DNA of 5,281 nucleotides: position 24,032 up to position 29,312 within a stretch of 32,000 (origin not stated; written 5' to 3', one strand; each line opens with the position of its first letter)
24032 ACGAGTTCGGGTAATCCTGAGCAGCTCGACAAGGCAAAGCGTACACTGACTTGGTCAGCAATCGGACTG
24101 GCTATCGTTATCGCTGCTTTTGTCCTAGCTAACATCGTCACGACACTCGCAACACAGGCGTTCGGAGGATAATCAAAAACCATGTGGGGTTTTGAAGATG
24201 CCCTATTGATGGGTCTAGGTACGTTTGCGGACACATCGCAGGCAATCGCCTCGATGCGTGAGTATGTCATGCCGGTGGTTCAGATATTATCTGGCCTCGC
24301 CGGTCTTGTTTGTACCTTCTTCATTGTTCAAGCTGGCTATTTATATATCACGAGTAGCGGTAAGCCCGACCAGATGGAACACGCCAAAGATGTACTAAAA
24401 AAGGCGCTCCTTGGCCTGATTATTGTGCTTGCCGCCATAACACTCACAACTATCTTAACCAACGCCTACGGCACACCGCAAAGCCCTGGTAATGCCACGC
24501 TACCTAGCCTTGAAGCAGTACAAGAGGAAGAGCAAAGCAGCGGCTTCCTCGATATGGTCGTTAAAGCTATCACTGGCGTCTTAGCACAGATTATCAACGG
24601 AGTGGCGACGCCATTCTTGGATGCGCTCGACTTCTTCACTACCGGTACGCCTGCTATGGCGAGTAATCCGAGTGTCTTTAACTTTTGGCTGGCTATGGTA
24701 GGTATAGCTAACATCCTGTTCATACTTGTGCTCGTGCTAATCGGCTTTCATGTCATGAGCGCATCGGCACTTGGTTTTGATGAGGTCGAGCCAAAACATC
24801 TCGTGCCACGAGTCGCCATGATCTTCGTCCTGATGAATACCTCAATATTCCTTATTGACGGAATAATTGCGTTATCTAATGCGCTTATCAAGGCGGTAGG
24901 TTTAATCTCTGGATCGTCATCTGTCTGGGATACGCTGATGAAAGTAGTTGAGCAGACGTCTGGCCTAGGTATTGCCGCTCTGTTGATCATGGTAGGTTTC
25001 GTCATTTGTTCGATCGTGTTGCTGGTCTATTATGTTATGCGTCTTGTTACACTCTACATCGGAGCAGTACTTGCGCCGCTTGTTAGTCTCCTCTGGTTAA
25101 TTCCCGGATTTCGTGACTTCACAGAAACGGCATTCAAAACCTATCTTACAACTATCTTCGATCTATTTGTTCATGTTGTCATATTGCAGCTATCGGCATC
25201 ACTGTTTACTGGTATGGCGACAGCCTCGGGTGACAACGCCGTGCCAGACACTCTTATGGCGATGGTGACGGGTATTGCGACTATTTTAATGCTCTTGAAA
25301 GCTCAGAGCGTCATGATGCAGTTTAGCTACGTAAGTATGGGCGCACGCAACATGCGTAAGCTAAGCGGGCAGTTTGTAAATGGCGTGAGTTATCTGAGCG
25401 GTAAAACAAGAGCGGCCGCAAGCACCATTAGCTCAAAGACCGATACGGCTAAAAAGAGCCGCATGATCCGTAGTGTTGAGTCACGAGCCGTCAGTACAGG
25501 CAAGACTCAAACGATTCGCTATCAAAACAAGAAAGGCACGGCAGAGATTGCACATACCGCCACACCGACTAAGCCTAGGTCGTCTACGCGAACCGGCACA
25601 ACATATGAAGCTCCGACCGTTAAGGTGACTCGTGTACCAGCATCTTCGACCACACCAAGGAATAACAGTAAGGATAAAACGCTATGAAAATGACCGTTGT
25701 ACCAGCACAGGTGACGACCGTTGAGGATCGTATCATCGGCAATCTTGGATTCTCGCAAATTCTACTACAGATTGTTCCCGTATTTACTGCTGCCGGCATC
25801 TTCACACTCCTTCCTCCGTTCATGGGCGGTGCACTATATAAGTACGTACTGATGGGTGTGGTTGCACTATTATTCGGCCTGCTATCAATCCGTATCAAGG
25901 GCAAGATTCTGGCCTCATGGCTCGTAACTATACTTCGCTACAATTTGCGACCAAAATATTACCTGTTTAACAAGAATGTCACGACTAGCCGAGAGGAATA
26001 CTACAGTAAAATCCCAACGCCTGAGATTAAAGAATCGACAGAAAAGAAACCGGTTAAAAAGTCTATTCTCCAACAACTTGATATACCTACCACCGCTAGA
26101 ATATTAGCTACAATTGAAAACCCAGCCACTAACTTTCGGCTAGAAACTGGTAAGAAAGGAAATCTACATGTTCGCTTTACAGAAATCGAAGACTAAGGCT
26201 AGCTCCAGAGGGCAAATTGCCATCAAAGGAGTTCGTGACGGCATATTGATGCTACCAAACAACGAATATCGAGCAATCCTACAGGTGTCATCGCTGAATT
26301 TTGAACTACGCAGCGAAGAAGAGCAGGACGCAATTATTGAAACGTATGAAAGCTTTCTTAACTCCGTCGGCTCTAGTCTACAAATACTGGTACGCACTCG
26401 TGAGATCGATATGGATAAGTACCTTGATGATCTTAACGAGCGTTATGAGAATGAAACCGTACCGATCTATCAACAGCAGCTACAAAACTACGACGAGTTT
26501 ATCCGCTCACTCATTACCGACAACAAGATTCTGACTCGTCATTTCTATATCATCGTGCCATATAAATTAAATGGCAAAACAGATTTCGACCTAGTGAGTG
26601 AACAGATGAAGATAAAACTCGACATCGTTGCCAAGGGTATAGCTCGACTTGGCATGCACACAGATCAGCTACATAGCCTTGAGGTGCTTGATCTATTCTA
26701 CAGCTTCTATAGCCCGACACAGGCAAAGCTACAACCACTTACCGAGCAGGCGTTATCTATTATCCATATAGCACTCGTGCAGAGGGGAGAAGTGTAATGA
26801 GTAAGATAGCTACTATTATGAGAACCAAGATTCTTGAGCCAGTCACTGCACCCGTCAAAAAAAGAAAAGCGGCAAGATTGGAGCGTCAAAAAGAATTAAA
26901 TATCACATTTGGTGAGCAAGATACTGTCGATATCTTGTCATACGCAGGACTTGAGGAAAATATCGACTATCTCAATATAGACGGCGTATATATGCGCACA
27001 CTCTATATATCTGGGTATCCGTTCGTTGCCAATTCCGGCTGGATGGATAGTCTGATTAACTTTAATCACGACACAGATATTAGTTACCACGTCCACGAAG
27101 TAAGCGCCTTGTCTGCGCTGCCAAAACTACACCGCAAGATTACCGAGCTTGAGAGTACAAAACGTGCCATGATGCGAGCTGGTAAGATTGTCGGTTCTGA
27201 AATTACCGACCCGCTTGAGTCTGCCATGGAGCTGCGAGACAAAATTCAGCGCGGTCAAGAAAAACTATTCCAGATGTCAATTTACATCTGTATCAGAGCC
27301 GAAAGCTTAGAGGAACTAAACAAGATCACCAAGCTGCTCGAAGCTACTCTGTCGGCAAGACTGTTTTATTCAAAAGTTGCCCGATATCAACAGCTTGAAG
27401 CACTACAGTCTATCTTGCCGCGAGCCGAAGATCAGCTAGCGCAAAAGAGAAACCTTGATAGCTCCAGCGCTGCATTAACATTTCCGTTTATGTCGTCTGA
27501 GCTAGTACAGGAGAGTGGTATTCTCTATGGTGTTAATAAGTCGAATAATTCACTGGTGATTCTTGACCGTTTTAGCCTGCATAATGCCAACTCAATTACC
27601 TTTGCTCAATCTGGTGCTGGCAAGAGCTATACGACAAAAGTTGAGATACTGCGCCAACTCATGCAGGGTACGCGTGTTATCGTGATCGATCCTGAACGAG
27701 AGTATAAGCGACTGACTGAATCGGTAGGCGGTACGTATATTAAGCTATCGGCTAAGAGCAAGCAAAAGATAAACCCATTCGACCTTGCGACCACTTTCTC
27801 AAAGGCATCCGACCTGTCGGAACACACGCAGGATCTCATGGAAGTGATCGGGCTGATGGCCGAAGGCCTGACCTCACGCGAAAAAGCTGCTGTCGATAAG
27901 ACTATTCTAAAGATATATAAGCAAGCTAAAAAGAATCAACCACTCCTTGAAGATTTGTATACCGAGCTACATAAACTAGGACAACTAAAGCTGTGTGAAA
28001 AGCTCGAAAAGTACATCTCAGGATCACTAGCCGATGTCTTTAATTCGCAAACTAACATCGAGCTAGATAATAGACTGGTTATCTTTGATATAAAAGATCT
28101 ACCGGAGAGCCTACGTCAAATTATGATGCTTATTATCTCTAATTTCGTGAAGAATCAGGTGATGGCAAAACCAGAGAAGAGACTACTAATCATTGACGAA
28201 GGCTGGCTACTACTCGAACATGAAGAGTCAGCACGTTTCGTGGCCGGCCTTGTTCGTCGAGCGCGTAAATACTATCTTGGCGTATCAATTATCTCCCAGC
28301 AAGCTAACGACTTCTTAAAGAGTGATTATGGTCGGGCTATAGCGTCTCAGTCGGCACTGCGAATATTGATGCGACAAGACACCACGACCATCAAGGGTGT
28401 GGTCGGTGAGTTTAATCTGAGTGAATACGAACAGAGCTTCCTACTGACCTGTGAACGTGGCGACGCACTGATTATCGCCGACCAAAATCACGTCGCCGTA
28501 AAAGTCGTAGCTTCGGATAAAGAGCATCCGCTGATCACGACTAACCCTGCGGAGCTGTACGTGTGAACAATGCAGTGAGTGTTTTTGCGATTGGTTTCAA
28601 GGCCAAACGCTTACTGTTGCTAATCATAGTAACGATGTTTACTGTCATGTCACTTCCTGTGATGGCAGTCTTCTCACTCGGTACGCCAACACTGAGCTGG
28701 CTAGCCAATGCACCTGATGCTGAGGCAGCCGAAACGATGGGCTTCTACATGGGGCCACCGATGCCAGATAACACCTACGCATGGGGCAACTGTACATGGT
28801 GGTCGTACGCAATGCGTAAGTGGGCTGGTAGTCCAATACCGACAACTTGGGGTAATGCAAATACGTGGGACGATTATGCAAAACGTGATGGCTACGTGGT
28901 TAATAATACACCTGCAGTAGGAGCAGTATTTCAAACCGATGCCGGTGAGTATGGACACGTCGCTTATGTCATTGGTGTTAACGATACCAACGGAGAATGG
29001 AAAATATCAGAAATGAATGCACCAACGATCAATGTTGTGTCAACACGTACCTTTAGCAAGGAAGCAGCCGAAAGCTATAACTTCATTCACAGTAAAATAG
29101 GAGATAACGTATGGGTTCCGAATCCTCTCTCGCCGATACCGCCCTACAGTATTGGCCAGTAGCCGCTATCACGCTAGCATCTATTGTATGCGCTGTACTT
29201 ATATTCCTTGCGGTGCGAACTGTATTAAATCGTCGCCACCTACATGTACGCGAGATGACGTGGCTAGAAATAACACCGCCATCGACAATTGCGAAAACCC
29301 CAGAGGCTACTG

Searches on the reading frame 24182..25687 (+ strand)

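Call 49: search_protein_families(library=pfam, proteins=[window:24182-25687:+], max_evalue=0.001)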
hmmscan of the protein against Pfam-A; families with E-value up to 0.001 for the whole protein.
window:24182-25687:+ (501 aa): 2 families
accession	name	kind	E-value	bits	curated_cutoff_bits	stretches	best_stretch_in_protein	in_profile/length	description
PF18895.5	T4SS_pilin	-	1.6e-10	41.3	26.6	1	30-92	10-71/71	Type IV secretion system pilin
PF04610.19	TrbL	-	3.3e-05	24.2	25.9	1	245-371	79-212/215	TrbL/VirB6 plasmid conjugal transfer protein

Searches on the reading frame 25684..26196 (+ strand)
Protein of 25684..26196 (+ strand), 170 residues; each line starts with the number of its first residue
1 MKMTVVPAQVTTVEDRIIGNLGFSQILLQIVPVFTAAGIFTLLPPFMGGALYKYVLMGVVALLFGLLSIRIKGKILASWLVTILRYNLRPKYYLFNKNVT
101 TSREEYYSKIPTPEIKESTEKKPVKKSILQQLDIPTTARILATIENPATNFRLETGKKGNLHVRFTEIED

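Call 49: search_protein_families(library=pfam, proteins=[window:25684-26196:+], max_evalue=0.001)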
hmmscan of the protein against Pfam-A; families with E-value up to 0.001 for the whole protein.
window:25684-26196:+ (170 aa): 1 family
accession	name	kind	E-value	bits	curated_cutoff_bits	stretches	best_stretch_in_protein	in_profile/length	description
PF12666.12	PrgI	-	5.6e-07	30.4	27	1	6-94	2-90/91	PrgI family protein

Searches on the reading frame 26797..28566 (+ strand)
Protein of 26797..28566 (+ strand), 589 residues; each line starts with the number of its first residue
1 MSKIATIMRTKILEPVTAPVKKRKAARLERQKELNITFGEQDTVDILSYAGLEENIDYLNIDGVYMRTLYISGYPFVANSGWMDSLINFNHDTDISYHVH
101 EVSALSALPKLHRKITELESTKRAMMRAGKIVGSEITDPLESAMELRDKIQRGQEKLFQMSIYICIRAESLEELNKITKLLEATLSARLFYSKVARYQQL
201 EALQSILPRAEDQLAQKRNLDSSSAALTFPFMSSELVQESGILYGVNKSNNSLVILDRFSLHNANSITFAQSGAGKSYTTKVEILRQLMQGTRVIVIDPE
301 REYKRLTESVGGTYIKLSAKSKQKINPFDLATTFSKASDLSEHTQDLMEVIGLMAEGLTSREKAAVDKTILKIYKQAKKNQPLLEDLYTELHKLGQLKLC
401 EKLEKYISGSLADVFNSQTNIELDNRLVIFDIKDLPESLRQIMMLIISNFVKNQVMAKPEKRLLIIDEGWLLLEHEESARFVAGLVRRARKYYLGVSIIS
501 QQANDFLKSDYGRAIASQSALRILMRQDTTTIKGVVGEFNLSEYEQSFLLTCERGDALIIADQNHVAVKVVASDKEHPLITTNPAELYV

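Call 49: search_protein_families(library=pfam, proteins=[window:26797-28566:+], max_evalue=0.001)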
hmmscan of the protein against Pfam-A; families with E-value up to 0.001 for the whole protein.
window:26797-28566:+ (589 aa): 4 families
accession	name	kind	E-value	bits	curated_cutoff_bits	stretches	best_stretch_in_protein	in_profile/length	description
PF19044.6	P-loop_TraG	-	1.3e-23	83.8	25.8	1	261-554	27-347/413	TraG P-loop domain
PF12846.13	AAA_10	-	1.5e-18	67.4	27.5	1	263-523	21-303/362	AAA-like domain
PF01935.23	DUF87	-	8.2e-11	42.9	23.2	1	269-449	29-218/220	Helicase HerA, central domain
PF03135.19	CagE_TrbE_VirB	-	0.00024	21.5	21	0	61-192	61-180/204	CagE, TrbE, VirB family, component of type IV transporter system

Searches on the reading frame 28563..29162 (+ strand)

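Call 49: search_protein_families(library=pfam, proteins=[window:28563-29162:+], max_evalue=0.001)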
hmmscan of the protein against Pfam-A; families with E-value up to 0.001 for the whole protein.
window:28563-29162:+ (199 aa): 1 family
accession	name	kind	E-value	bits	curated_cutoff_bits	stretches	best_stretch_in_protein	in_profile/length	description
PF05257.22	CHAP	-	2.3e-17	63.7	26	1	69-152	3-81/81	CHAP domain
